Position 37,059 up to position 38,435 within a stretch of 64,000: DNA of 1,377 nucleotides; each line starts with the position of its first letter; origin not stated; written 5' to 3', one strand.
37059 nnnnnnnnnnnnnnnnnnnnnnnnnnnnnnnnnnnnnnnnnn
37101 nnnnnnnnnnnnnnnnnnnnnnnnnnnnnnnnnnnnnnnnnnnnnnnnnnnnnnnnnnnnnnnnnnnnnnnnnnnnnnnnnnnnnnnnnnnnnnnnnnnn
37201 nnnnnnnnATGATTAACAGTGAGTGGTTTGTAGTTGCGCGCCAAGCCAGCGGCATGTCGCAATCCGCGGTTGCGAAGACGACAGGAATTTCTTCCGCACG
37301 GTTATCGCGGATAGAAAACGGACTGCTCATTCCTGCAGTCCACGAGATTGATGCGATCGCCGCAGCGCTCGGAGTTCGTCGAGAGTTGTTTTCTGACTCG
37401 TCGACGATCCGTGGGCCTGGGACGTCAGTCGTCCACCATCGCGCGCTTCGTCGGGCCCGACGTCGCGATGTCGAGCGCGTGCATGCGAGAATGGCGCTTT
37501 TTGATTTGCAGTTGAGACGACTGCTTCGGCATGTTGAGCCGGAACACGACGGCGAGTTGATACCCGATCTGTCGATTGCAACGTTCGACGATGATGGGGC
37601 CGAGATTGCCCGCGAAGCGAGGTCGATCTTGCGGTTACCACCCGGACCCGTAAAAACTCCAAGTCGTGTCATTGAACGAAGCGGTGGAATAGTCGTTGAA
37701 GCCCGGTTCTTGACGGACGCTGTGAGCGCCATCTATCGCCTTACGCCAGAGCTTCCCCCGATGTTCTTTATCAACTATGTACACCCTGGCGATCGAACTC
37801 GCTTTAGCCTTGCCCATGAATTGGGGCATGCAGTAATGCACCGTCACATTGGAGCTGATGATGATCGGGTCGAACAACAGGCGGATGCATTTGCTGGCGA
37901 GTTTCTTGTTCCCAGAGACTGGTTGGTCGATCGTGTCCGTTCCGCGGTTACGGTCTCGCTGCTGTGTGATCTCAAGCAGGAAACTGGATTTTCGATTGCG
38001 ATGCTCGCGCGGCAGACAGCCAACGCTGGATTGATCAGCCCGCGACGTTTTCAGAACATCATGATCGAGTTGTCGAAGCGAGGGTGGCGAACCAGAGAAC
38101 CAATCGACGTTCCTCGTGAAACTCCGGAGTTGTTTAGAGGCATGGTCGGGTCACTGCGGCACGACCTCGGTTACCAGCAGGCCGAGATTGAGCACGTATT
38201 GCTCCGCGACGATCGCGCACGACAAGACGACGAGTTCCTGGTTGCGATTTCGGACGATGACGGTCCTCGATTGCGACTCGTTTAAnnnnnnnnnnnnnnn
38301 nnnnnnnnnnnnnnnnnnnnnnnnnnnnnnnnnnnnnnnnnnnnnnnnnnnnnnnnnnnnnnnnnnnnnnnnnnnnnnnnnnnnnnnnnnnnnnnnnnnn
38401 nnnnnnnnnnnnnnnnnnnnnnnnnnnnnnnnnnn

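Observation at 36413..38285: Lower-G+C two-gene module: unknown 251-aa protein plus XRE-HTH/ImmA-IrrE metallopeptidase fusion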

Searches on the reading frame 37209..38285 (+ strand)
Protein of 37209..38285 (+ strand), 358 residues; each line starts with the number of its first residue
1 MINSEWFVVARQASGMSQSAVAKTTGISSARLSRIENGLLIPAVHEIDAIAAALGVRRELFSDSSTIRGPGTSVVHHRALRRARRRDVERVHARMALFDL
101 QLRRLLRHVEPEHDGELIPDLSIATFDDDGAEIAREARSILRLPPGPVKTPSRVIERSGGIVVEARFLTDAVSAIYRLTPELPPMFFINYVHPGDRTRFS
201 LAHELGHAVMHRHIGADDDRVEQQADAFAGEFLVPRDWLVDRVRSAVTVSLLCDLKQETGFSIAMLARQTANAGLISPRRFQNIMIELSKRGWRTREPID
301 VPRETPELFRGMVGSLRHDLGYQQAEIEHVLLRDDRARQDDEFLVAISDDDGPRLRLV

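Call 3: search_protein_families(library=pfam, proteins=[window:37209-38285:+], max_evalue=1)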
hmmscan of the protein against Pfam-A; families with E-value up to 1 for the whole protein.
window:37209-38285:+ (358 aa): 8 families
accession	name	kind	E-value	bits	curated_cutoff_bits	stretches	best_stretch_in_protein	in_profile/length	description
PF06114.19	Peptidase_M78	-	3.1e-15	56.5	22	1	160-268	5-120/123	IrrE N-terminal-like domain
PF01381.28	HTH_3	-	3.5e-11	43.4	23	1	10-59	4-53/55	Helix-turn-helix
PF13560.12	HTH_31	-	4.5e-10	40.1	27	1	11-60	10-60/64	Helix-turn-helix domain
PF13443.12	HTH_26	-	3.7e-05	24.3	22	1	13-57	8-53/63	Cro/C1-type HTH DNA-binding domain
PF12844.13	HTH_19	-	0.0037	17.6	30.2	1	10-56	7-53/64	Helix-turn-helix domain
PF13413.12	HTH_25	-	0.012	15.9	24.6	1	10-38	5-33/62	Helix-turn-helix domain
PF24034.1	DUF7343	-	0.22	11.8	27.6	1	16-35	19-38/62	Domain of unknown function (DUF7343)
PF01371.25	Trp_repressor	-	0.28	11.7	27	0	14-39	48-73/88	Trp repressor protein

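Call 4: search_protein_families(library=padloc, proteins=[window:37209-38285:+], max_evalue=1)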
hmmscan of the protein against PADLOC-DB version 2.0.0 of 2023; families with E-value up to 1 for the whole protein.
window:37209-38285:+ (358 aa): 22 families
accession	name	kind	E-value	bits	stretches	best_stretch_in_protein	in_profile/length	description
PDLC03949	RmrA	-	1.3e-45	153.8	1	1-329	1-320/363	-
PDLC03953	RmrA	-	5.4e-40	135.8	1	5-324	8-334/373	-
PDLC03948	RmrA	-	4.8e-38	129.1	1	5-328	11-346/397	-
PDLC03955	RmrA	-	1.4e-36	124.5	1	7-356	25-368/371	-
PDLC03951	RmrA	-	1.5e-36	124.2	1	7-328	13-342/400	-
PDLC03954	RmrA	-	5.7e-35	118.9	1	7-319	15-338/380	-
PDLC03946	RmrA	-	8.9e-35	118.1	1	1-317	1-311/357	-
PDLC03952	RmrA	-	1.9e-34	117.1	1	10-327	30-360/395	-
PDLC03947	RmrA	-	5.1e-31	105.9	1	9-316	18-335/383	-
PDLC03944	RmrA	-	1.9e-30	104.2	1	3-303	7-313/384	-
PDLC03943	RmrA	-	3.8e-27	93.3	1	9-329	9-330/370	-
PDLC03956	RmrA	-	3.5e-26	90.2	1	7-301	13-314/399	-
PDLC03945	RmrA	-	3.2e-22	77.2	1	10-300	10-320/394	-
PDLC04141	capP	-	1.1e-14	52.5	1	185-273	55-153/242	capP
PDLC03950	RmrA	-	1.1e-12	45.6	1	153-320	153-325/369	-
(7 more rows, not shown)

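Call 7: search_protein_families(library=ncbifam, proteins=[window:37209-38285:+], max_evalue=1)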
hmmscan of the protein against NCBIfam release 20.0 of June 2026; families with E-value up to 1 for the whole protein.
window:37209-38285:+ (358 aa): 13 families
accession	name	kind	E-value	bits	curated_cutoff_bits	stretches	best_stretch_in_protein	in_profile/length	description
NF052239.1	antitox_spr1629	equivalog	1.3e-21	77.1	335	1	10-300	10-320/377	spr1629 family repressor/antitoxin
NF041951.1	phage_RstR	subfamily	2.8e-06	27.5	80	1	5-60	5-60/108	RstR family transcriptional repressor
TIGR03070.1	couple_hipB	subfamily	0.00071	19.5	71.65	1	10-56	10-56/58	type II toxin-antitoxin system Y4mF family antitoxin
TIGR00270.2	TIGR00270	equivalog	0.0019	18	110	1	10-56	83-129/159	multiprotein bridging factor aMBF1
NF006015.0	PRK08154.1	subfamily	0.0028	16.9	204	1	10-94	38-121/314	anaerobic benzoate catabolism transcriptional regulator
NF007408.0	PRK09943.1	equivalog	0.0071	15.9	211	1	9-57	14-62/185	HTH-type transcriptional regulator PuuR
NF046032.1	TransRegSlrRBacil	equivalog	0.03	14.4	250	1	10-66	9-66/149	HTH-type transcriptional regulator SlrR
NF010465.0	PRK13890.1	equivalog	0.049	13.7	96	1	14-65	17-68/121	conjugal transfer protein TrbA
TIGR02290.1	M3_fam_3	subfamily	0.052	12.5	561.7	1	178-218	357-395/587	M3 family oligoendopeptidase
NF042923.1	4PPT_Npt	exception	0.058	12.7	370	0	303-331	69-97/223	4'-phosphopantetheinyl transferase Npt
NF007271.0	PRK09726.1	equivalog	0.13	12.3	79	1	9-37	19-47/88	type II toxin-antitoxin system antitoxin HipB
TIGR02612.1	mob_myst_A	hypoth_equivalog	0.14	12.1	122.6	1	6-56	29-81/150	mobile mystery protein A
TIGR03830.1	CxxCG_CxxCG_HTH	subfamily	0.16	11.8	61.8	1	10-44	73-107/127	type II TA system antitoxin MqsA family protein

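Call 8: search_protein_families(library=phrogs, proteins=[window:37209-38285:+], max_evalue=1)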
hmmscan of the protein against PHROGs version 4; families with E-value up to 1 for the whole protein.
window:37209-38285:+ (358 aa): 31 families (the best 25 are shown)
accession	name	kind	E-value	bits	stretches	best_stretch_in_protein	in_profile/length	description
phrog_2439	-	transcription regulation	4.3e-62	211.1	1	2-329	7-338/367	transcriptional regulator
phrog_87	-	other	3.5e-09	37.7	1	150-240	42-134/227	metallo-protease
phrog_1373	-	transcription regulation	1e-07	33.1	1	10-59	71-120/166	transcriptional regulator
phrog_8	-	transcription regulation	3.1e-07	31.2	1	5-57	164-211/346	transcriptional regulator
phrog_7241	-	transcription regulation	4.5e-07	30.9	1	9-59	68-118/122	transcriptional regulator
phrog_2328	-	transcription regulation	8e-07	29.9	1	9-59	22-72/128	transcriptional repressor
phrog_1914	-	unknown function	1.6e-06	28.9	1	192-239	89-147/222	-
phrog_4583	-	transcription regulation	6.8e-06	27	1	12-56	20-64/81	transcriptional repressor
phrog_4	-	transcription regulation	2e-05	24.8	1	11-63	144-193/400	transcriptional repressor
phrog_9908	-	DNA, RNA and nucleotide metabolism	2.9e-05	24.4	1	10-58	21-70/282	DNA binding protein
phrog_2967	-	transcription regulation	4.9e-05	24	1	10-58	18-66/225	transcriptional regulator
phrog_5823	-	transcription regulation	0.00012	22.3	1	10-63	14-69/404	transcriptional regulator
phrog_19315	-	unknown function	0.00013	22.1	1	192-280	90-192/348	-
phrog_6831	-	transcription regulation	0.0013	19.7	1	13-39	16-42/68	transcriptional regulator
phrog_6223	-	transcription regulation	0.013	16.6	1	13-39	15-41/73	transcriptional repressor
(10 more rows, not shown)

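Call 31: find_homologous_proteins(query=window:37209-38285:+, max_evalue=1e-20)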
Query window:37209-38285:+ (358 aa): 78 proteins with E <= 1e-20 among 8000 candidates.
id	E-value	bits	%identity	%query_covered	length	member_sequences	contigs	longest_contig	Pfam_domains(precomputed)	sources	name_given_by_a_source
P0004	7.0e-231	783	100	100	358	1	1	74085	PF01381.29,PF06114.20,PF13560.13,PF13443.13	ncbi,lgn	ncbi:MAG: XRE family transcriptional regulator [Planctomycetota bacterium]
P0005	2.0e-54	203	38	93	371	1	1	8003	PF01381.29,PF06114.20,PF13560.13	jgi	jgi:Zn-dependent peptidase ImmA (M78 family)/transcriptional regulator with XRE-family HTH domain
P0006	6.3e-51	192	36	93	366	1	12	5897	PF01381.29,PF06114.20,PF13560.13,PF13443.13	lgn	-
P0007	6.3e-50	189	37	93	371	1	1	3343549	PF12844.14,PF01381.29,PF06114.20,PF13560.13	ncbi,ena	-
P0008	5.5e-49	185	35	90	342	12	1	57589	PF01381.29,PF06114.20,PF13560.13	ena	-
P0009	7.6e-47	178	35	92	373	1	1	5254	PF01381.29,PF06114.20,PF13560.13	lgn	-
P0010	9.7e-46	175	34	93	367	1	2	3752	PF12844.14,PF01381.29,PF06114.20,PF13560.13,PF13443.13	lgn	-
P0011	6.1e-45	172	33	100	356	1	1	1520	PF01381.29,PF06114.20,PF13560.13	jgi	jgi:Zn-dependent peptidase ImmA (M78 family)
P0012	6.0e-43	166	35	91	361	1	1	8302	PF12844.14,PF01381.29,PF06114.20,PF13560.13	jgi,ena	-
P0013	1.4e-42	164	36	92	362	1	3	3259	PF01381.29,PF06114.20,PF13560.13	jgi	jgi:Zn-dependent peptidase ImmA (M78 family)/transcriptional regulator with XRE-family HTH domain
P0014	1.8e-42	164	34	94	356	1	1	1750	PF01381.29,PF06114.20,PF13560.13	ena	-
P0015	1.8e-42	164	34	91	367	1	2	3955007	PF01381.29,PF06114.20,PF13560.13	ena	-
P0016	4.3e-42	163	37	90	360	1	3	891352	PF01381.29,PF06114.20,PF13560.13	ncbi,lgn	ncbi:MAG: ImmA/IrrE family metallo-endopeptidase [Geminicoccaceae bacterium]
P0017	1.5e-41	161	32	92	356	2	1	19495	PF12844.14,PF06114.20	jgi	jgi:Zn-dependent peptidase ImmA (M78 family)/transcriptional regulator with XRE-family HTH domain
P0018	6.4e-41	159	31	100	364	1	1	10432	PF01381.29,PF06114.20,PF13560.13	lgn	-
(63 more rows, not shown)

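Call 32: find_encoding_contigs(protein=P0005, flank=3000, max_places=2)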
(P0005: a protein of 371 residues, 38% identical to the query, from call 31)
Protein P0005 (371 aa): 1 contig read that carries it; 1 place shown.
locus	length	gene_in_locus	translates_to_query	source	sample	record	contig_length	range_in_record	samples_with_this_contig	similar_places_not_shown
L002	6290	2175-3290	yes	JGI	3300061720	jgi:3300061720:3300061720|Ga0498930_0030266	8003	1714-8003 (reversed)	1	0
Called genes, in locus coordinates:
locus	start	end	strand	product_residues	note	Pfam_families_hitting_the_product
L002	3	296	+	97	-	?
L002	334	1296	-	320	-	PF12760:Zn_ribbon_IS1595, PF12762:DDE_Tnp_IS1595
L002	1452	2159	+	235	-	-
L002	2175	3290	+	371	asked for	PF01381:HTH_3, PF13560:HTH_31, PF06114:Peptidase_M78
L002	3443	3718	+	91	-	-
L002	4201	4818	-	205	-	-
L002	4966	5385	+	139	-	-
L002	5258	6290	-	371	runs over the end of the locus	PF00691:OmpA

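Call 33: find_encoding_contigs(protein=P0007, flank=3000, max_places=2)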
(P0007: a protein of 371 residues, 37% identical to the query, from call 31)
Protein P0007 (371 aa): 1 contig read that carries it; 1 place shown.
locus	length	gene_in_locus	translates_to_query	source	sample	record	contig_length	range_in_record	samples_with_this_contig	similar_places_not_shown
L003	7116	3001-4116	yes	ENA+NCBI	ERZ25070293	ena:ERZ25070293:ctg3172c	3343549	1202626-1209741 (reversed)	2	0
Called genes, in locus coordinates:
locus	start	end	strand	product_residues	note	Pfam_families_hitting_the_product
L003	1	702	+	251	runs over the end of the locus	PF00052:Laminin_B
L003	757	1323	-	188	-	-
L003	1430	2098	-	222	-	PF12760:Zn_ribbon_IS1595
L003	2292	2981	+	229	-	-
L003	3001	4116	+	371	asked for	PF12844:HTH_19 (weak), PF01381:HTH_3, PF13560:HTH_31, PF06114:Peptidase_M78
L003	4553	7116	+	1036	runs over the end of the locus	PF00069:Pkinase, PF07714:PK_Tyr_Ser-Thr, PF13424:TPR_12, PF13374:TPR_10, PF13424:TPR_12, PF24885:TPR_NPHP3, PF13424:TPR_12, PF13424:TPR_12, +10 more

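Call 34: find_encoding_contigs(protein=P0008, flank=3000, max_places=2)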
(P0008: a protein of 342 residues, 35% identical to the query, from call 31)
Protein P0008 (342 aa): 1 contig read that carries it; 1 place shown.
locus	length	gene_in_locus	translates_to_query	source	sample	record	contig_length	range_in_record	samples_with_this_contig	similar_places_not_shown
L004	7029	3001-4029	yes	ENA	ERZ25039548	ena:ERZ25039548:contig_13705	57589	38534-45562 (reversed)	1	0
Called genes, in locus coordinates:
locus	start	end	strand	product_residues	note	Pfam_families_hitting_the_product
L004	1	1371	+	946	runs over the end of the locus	PF06048:DUF927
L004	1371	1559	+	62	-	-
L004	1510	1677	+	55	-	-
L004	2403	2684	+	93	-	-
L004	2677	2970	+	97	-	-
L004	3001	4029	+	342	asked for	PF01381:HTH_3, PF13560:HTH_31, PF06114:Peptidase_M78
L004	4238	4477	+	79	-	PF13441:Gly-zipper_YMGG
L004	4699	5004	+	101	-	-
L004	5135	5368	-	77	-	-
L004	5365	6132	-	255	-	PF01695:IstB_IS21, PF20720:nSTAND3 (faint), PF13401:AAA_22 (faint), PF00004:AAA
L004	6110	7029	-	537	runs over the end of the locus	PF22483:Mu-transpos_C_2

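Call 35: find_encoding_contigs(protein=P0006, flank=3000, max_places=2)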
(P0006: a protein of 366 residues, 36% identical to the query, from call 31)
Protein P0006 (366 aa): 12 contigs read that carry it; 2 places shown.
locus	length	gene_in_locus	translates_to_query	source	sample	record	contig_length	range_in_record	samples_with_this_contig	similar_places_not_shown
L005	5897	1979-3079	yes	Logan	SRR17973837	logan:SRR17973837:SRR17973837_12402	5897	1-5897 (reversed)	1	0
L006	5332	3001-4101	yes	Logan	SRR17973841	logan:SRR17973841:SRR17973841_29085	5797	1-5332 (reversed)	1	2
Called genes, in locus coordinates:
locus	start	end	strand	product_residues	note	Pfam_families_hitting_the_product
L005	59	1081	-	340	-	PF12760:Zn_ribbon_IS1595, PF12762:DDE_Tnp_IS1595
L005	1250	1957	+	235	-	-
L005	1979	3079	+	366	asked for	PF01381:HTH_3, PF13443:HTH_26 (faint), PF13560:HTH_31, PF06114:Peptidase_M78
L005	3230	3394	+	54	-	-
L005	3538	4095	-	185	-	PF01227:GTP_cyclohydroI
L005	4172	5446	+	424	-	PF02086:MethyltransfD12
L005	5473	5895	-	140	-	?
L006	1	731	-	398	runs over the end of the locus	?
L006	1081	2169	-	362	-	PF12760:Zn_ribbon_IS1595, PF12762:DDE_Tnp_IS1595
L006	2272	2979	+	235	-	-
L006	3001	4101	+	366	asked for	PF01381:HTH_3, PF13443:HTH_26 (faint), PF13560:HTH_31, PF06114:Peptidase_M78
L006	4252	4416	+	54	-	-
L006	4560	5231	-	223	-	PF01227:GTP_cyclohydroI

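Call 39: search_protein_families(library=padloc, proteins=[L002:1452-2159:+, L003:2292-2981:+, L005:1250-1957:+, L004:2677-2970:+, L004:2403-2684:+], max_evalue=1)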
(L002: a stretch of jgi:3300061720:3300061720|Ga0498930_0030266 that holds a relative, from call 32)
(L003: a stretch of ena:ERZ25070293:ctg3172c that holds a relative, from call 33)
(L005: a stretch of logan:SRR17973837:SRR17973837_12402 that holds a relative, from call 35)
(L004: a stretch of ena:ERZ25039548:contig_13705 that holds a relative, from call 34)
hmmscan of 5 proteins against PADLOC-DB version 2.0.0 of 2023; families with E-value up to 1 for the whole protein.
L002:1452-2159:+ (235 aa): 0 families

L003:2292-2981:+ (229 aa): 0 families

L005:1250-1957:+ (235 aa): 0 families

L004:2677-2970:+ (97 aa): 0 families

L004:2403-2684:+ (93 aa): 0 families

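Call 41: find_homologous_proteins(query=A7, max_evalue=0.001)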
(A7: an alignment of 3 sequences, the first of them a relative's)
Query A7 (3 sequences) (235 aa, profile of the alignment): 3 proteins with E <= 0.001 among 3036 candidates.
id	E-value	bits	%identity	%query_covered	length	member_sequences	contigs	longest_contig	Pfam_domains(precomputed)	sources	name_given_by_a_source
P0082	2.7e-116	405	37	94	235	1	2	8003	-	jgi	jgi:hypothetical protein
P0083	4.3e-113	394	100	100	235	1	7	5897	-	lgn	-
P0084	6.7e-108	377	27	96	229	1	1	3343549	-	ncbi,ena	-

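Call 43: find_encoding_contigs(protein=P0016, flank=3000, max_places=1)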
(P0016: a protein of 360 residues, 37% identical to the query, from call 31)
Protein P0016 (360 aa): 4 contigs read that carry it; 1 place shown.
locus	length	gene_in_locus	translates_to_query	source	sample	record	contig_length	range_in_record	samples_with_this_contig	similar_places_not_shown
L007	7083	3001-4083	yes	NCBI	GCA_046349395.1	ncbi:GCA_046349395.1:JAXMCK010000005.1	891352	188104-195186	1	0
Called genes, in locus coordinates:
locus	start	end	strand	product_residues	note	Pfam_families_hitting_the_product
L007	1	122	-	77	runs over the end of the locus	PF00550:PP-binding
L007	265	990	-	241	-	PF00106:adh_short, PF08659:KR, PF01370:Epimerase (weak), PF03435:Sacchrp_dh_NADP, PF13460:NAD_binding_10 (weak), PF13561:adh_short_C2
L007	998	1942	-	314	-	PF00698:Acyl_transf_1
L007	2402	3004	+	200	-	-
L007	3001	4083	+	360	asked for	PF01381:HTH_3, PF13560:HTH_31 (weak), PF06114:Peptidase_M78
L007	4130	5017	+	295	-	PF03400:DDE_Tnp_IS1 (faint)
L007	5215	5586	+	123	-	PF01250:Ribosomal_S6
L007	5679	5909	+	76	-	PF01084:Ribosomal_S18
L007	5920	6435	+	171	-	PF01281:Ribosomal_L9_N, PF03948:Ribosomal_L9_C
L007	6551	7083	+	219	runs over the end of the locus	PF07879:PHB_acc_N, PF05233:PHB_acc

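Call 44: find_encoding_contigs(protein=P0012, flank=3000, max_places=1)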
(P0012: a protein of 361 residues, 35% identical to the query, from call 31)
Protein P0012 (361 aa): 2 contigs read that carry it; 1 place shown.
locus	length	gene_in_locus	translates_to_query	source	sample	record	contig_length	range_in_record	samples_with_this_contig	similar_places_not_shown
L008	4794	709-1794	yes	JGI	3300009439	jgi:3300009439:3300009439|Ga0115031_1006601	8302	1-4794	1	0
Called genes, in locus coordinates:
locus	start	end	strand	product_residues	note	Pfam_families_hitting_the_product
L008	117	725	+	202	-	-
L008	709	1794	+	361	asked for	PF01381:HTH_3 (weak), PF12844:HTH_19 (weak), PF13560:HTH_31 (weak), PF06114:Peptidase_M78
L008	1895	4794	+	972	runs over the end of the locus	PF02384:N6_Mtase, PF01170:UPF0020 (weak)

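Call 45: find_encoding_contigs(protein=P0009, flank=3000, max_places=1)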
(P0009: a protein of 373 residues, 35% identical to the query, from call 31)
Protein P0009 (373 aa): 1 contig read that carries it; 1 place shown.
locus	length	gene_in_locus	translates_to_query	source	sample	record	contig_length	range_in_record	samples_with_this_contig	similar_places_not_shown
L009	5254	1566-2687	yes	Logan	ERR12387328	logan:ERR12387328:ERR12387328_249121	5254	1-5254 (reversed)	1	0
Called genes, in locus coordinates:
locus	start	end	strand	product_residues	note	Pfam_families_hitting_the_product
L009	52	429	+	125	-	-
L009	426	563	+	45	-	-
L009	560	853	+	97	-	-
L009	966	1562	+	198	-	-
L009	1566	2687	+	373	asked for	PF01381:HTH_3, PF13560:HTH_31, PF06114:Peptidase_M78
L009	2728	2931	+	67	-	-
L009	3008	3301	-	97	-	-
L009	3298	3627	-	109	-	-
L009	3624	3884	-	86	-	-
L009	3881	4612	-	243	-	-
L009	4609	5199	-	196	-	PF05869:Dam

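Call 49: search_solved_structures(query=window:37209-38285:+, max_evalue=0.01, show_alignments=1)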
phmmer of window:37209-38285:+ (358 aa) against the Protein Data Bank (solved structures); distinct sequences matched with E-value up to 0.01: 0.

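Call 59: find_related_loci(query=A8, collection=metagenome_contigs, flank=2500)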
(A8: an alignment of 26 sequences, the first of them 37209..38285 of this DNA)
Query A8 (358 aa) in metagenome_contigs; peptide patterns used: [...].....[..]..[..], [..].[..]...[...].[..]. (x = any residue, [..] = any of these).
600 stretches matched a pattern (row limit reached: there are more); 192 encode a relative of the query (tblastn E <= 1e-3); the best 80 are kept; 80 distinct loci.
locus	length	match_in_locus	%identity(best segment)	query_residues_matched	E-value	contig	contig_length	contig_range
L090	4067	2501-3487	34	2-335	2e-57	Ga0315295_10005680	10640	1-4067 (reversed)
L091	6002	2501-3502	34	2-340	4e-57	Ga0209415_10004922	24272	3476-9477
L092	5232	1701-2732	32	1-353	7e-56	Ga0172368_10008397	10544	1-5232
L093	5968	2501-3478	32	2-332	2e-54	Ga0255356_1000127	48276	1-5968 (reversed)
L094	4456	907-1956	34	2-358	2e-51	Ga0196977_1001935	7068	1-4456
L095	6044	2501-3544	31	2-358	2e-51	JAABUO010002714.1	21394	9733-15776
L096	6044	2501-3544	32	2-358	1e-50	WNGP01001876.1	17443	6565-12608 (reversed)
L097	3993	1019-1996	34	1-327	4e-48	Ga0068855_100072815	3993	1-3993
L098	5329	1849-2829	34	2-332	2e-48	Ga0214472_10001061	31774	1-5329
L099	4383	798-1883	31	2-358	7e-48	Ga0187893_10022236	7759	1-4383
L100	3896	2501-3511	33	1-345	2e-47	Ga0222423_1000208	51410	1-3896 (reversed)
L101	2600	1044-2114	35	2-358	6e-46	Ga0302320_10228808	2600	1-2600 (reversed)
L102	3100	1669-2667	31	1-331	1e-43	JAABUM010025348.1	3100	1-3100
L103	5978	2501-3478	32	3-323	6e-43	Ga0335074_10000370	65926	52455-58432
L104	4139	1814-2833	29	2-336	1e-42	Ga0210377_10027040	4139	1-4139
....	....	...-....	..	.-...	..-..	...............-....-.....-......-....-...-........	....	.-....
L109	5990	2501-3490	34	2-331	1e-40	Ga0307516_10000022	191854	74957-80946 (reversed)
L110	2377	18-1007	29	19-358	2e-39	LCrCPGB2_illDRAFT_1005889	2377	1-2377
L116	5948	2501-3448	35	3-322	4e-52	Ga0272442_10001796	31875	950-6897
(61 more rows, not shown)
